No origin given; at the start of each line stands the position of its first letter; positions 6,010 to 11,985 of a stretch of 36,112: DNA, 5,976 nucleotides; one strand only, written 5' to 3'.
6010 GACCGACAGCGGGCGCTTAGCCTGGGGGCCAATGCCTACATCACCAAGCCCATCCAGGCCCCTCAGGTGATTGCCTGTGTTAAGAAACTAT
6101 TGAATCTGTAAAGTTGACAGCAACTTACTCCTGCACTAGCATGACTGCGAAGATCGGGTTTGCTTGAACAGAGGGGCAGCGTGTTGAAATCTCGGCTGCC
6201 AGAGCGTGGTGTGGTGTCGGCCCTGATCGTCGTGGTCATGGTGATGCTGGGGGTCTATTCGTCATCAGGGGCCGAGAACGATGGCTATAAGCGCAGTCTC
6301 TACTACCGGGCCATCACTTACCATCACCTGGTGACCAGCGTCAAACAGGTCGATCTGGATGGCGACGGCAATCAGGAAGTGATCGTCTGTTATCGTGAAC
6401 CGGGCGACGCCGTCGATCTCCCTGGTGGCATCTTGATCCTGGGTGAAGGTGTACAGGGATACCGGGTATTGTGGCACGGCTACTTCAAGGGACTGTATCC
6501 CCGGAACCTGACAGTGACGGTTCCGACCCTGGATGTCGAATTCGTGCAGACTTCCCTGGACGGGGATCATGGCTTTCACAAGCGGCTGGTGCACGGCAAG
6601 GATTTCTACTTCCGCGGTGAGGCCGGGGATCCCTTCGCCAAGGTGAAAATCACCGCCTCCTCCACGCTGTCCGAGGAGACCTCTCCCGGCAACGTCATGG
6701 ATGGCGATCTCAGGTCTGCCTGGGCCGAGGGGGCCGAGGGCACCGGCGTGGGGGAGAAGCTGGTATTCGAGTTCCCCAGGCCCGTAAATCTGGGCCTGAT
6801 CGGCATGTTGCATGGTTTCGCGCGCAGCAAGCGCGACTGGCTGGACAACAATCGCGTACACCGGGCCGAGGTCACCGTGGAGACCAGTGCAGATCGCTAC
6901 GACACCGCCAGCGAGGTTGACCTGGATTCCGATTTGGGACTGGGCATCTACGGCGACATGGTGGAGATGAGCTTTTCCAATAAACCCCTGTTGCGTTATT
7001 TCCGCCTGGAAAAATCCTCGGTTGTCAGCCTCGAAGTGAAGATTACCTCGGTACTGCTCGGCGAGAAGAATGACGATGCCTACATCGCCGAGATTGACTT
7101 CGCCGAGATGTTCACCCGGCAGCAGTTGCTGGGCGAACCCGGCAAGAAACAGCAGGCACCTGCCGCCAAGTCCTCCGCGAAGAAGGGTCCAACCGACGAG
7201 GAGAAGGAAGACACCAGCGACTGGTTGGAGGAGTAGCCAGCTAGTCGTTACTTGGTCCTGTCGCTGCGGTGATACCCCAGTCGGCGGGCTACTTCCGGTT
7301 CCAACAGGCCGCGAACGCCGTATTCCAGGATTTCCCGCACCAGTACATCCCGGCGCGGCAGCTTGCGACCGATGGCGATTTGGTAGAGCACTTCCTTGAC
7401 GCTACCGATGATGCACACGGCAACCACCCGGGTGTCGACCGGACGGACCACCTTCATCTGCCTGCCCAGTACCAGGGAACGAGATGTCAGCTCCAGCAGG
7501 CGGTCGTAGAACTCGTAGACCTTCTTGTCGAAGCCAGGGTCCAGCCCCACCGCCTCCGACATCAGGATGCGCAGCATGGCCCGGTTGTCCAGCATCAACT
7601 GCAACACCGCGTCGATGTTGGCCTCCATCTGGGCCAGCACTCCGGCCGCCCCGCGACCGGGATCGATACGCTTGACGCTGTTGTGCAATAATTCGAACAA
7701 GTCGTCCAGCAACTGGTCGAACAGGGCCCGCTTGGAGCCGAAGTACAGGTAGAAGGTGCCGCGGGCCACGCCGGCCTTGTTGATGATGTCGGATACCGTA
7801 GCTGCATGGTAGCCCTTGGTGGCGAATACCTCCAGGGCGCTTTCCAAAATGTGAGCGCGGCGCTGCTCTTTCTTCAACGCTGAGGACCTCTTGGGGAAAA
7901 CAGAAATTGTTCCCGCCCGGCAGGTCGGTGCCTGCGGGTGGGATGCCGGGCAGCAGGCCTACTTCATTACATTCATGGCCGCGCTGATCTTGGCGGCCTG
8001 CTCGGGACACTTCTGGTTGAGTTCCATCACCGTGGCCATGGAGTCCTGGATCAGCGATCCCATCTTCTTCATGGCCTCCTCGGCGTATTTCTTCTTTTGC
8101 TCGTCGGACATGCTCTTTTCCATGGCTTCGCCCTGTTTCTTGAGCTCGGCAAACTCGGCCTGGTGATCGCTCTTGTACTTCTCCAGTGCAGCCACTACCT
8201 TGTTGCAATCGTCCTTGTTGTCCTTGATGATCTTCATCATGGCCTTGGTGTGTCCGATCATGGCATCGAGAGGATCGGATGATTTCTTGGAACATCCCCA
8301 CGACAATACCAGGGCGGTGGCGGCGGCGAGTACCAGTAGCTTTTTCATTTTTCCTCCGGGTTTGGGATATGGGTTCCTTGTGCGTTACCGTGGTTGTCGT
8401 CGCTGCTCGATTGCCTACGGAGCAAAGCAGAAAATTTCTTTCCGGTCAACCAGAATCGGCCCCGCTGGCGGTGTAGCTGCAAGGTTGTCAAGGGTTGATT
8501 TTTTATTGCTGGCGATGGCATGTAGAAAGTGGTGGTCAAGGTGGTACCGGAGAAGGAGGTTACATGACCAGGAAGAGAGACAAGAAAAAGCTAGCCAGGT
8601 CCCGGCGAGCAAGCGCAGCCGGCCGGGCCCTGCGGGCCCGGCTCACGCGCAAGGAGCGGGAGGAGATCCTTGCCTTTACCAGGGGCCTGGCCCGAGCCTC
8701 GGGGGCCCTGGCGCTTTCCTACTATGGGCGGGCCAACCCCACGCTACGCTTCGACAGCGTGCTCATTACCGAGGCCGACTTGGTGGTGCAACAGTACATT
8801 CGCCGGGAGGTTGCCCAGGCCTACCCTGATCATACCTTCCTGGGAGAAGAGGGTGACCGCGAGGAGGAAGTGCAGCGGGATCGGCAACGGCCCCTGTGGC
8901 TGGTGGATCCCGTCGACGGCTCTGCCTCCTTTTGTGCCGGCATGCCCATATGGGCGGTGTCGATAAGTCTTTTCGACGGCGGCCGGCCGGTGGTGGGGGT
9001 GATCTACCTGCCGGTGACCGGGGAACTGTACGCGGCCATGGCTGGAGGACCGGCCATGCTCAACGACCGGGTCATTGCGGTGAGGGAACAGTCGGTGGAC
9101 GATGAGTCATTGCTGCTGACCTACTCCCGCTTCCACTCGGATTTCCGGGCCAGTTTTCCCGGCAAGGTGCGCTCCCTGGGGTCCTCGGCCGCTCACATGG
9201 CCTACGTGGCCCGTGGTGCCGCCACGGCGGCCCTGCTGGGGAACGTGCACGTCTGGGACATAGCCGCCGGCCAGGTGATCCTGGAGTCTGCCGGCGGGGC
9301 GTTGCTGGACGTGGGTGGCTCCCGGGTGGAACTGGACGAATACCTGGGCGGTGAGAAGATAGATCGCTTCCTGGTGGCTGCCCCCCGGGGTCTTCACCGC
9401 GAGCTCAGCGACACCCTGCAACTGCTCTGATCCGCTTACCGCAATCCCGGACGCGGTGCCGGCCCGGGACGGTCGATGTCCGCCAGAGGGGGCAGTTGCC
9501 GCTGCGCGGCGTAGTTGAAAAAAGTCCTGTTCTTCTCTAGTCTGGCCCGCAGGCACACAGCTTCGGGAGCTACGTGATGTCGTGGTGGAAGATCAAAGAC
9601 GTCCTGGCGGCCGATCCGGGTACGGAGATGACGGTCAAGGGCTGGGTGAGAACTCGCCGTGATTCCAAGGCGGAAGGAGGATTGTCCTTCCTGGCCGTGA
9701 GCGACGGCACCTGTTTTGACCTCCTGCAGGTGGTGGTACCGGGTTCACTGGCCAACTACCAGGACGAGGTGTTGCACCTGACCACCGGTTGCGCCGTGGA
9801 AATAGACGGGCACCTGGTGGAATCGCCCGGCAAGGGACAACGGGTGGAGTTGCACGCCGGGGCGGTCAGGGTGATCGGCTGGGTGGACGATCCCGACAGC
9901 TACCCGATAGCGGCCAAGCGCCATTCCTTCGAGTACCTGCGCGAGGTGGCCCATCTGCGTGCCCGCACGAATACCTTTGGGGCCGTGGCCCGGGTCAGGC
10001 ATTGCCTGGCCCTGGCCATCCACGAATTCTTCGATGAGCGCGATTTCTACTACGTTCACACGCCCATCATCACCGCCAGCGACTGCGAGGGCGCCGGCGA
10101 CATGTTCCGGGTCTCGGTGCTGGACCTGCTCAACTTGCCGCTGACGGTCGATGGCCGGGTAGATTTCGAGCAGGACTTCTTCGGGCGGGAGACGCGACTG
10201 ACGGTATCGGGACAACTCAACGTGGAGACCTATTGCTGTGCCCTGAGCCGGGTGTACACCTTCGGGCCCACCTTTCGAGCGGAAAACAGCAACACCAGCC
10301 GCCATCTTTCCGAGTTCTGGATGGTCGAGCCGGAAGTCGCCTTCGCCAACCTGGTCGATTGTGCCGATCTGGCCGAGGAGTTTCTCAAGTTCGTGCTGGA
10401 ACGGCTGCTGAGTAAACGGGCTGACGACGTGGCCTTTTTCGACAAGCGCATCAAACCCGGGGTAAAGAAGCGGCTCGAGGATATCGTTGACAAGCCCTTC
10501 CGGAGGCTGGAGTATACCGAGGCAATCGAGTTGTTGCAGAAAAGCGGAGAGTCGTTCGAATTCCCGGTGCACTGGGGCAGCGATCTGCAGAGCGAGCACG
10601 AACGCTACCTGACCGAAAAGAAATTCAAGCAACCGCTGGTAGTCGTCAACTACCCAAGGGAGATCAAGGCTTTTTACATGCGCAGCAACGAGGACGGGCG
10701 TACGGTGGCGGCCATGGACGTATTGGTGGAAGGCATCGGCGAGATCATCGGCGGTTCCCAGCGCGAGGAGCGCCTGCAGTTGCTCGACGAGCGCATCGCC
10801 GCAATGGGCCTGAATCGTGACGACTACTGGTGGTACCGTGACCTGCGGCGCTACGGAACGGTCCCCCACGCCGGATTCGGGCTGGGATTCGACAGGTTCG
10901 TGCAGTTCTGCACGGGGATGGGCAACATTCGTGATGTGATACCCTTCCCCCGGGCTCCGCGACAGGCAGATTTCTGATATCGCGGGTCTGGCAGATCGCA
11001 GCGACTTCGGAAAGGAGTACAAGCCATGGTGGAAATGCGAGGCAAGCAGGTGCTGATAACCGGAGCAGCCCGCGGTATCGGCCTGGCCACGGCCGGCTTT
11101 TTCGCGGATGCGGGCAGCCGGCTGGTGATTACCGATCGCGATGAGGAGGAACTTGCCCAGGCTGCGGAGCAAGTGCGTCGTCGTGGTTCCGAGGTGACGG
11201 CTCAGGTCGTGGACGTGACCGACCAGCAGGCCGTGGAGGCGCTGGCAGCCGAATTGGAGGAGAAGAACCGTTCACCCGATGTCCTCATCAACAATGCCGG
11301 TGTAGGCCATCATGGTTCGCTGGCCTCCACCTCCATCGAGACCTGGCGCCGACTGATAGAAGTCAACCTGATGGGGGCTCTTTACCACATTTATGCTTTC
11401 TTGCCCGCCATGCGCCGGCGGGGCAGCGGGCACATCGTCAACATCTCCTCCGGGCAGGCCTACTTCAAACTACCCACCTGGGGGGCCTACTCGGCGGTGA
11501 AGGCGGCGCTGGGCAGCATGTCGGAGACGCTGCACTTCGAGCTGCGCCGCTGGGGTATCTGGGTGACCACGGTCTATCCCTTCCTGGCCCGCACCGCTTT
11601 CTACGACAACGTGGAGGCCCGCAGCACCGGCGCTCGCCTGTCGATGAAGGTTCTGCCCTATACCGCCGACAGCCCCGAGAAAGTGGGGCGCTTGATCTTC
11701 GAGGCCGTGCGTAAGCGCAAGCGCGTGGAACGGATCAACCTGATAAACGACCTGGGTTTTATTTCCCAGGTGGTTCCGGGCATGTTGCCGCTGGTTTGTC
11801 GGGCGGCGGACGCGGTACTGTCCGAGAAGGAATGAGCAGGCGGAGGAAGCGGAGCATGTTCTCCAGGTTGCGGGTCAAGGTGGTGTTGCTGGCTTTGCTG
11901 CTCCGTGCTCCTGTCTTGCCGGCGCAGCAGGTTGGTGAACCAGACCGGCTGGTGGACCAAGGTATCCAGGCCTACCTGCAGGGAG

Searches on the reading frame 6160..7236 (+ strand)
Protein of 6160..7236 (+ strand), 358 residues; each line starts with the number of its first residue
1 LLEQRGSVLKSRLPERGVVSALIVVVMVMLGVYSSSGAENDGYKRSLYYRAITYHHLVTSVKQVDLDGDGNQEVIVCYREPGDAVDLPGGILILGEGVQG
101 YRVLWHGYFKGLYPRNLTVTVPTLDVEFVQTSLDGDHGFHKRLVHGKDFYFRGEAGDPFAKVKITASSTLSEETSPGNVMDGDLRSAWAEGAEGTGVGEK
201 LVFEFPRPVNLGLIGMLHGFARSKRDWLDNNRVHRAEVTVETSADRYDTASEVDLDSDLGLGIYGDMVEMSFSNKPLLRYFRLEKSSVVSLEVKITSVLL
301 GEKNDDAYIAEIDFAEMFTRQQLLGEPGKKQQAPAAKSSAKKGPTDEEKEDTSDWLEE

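Call 36: search_protein_families(library=pfam, proteins=[window:6160-7236:+], max_evalue=0.001)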
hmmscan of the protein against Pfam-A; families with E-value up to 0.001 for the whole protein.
window:6160-7236:+ (358 aa): 1 family
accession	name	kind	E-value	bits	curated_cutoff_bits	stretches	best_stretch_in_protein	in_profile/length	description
PF25302.1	NADase_transloc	-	2.4e-21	76.9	27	1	163-314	9-145/146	NAD glycohydrolase translocation F5/8 type C domain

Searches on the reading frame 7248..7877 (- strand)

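Call 53: search_protein_families(library=pfam, proteins=[window:7248-7877:-], max_evalue=0.001)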
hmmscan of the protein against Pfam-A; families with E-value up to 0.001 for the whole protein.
window:7248-7877:- (209 aa): 2 families
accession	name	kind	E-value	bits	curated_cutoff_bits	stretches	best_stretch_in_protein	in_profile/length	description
PF00440.29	TetR_N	-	1.9e-19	69.6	24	1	10-55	1-46/47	Bacterial regulatory proteins, tetR family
PF17932.6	TetR_C_24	-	7.4e-05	23.4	26.4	1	81-163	5-87/114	Tetracyclin repressor-like, C-terminal domain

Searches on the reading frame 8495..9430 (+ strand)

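Call 36: search_protein_families(library=pfam, proteins=[window:8495-9430:+], max_evalue=0.001)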
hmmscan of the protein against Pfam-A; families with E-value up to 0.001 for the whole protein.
window:8495-9430:+ (311 aa): 1 family
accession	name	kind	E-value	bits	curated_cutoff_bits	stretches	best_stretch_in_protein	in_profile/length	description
PF00459.30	Inositol_P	-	6e-51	174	27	1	55-282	2-242/271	Inositol monophosphatase family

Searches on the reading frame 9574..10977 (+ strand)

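Call 36: search_protein_families(library=pfam, proteins=[window:9574-10977:+], max_evalue=0.001)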
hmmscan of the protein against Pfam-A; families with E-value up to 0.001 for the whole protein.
window:9574-10977:+ (467 aa): 2 families
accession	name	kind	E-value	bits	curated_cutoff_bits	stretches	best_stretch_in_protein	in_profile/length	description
PF00152.25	tRNA-synt_2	-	5.6e-65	219.9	25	1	124-460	7-306/308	tRNA synthetases class II (D, K and N)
PF01336.31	tRNA_anti-codon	-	3.2e-11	43.4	27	1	20-101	2-75/75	OB-fold nucleic acid binding domain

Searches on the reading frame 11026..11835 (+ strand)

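Call 37: search_protein_families(library=pfam, proteins=[window:11026-11835:+], max_evalue=0.001)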
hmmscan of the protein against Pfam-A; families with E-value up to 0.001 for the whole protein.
window:11026-11835:+ (269 aa): 5 families
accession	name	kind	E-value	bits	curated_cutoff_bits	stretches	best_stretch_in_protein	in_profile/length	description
PF00106.31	adh_short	-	1.6e-49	168.5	26.6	1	7-197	1-191/195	short chain dehydrogenase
PF13561.12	adh_short_C2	-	2.9e-37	128.9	27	1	13-202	1-190/236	Enoyl-(Acyl carrier protein) reductase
PF08659.16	KR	-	3.7e-14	53.5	22.6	1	9-167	3-161/180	KR domain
PF01370.27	Epimerase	-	4.4e-07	30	20.9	1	9-146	1-119/240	NAD dependent epimerase/dehydratase family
PF03435.24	Sacchrp_dh_NADP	-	2.9e-05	24.8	25.1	1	9-106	1-91/129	Saccharopine dehydrogenase NADP binding domain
